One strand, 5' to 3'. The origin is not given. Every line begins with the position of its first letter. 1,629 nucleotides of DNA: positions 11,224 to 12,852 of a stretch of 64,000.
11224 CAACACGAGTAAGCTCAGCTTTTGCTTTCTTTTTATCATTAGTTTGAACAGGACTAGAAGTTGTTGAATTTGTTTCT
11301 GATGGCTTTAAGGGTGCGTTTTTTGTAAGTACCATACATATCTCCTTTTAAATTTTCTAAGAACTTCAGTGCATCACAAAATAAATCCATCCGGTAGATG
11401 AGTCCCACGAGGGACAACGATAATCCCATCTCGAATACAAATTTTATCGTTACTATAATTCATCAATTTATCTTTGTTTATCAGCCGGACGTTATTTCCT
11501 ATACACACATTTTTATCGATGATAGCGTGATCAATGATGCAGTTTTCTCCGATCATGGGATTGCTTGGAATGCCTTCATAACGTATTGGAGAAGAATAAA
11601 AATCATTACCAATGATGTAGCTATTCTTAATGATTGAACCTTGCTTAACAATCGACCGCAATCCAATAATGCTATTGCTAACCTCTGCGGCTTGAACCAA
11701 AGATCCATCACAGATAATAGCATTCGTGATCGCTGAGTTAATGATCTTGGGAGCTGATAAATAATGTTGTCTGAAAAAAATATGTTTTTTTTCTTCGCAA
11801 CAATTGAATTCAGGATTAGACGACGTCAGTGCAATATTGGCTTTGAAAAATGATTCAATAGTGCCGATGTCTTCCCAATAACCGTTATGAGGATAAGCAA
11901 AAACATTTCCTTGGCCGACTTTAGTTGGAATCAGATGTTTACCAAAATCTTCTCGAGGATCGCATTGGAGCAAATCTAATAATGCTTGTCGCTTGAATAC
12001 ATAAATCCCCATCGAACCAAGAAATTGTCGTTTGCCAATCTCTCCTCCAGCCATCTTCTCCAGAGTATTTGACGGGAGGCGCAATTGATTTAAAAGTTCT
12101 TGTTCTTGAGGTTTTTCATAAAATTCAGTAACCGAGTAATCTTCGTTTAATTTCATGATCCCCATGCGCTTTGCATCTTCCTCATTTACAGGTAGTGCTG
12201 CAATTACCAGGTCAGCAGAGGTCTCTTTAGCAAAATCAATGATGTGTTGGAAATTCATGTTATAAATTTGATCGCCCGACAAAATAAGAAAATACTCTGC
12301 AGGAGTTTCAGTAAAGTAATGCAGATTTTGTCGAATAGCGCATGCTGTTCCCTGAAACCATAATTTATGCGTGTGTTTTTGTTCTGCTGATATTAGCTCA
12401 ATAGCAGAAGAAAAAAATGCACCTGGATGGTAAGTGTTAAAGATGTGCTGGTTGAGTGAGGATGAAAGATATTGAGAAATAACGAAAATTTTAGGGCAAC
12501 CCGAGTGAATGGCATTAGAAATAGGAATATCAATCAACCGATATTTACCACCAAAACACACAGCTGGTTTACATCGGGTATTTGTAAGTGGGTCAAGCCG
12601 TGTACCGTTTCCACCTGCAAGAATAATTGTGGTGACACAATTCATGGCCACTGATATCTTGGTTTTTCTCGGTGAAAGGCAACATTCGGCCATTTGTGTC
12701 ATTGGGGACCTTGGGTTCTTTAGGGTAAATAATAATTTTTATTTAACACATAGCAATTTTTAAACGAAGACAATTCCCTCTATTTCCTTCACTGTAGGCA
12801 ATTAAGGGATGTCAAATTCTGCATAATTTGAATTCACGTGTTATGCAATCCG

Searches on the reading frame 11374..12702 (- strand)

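Call 69: search_protein_families(library=pfam, proteins=[window:11374-12702:-], max_evalue=0.001)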
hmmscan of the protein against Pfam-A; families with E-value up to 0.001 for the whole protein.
window:11374-12702:- (442 aa): 6 families
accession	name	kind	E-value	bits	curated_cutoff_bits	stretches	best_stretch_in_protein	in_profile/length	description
PF00483.29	NTP_transferase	-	3.2e-52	178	21.2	1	25-293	2-243/245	Nucleotidyl transferase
PF25247.1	LbH_GLGC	-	1.5e-34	119.2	27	1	314-441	2-135/135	GLGC left-handed parallel beta-helix domain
PF24894.1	Hexapep_GlmU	-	1.4e-06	28.8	23.3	0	323-364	14-55/104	GlmU-like, C-terminal hexapeptide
PF25084.1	LbH_EIF2B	-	7.9e-05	23.1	54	0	381-407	27-53/105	EIF2B subunit epsilon LbH domain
PF12804.13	NTP_transf_3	-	8.6e-05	23.2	27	1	26-169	2-122/160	MobA-like NTP transferase domain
PF07959.18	Fucose_pyrophosphorylase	-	0.00038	20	34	0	138-247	68-171/418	Fucose pyrophosphorylase domain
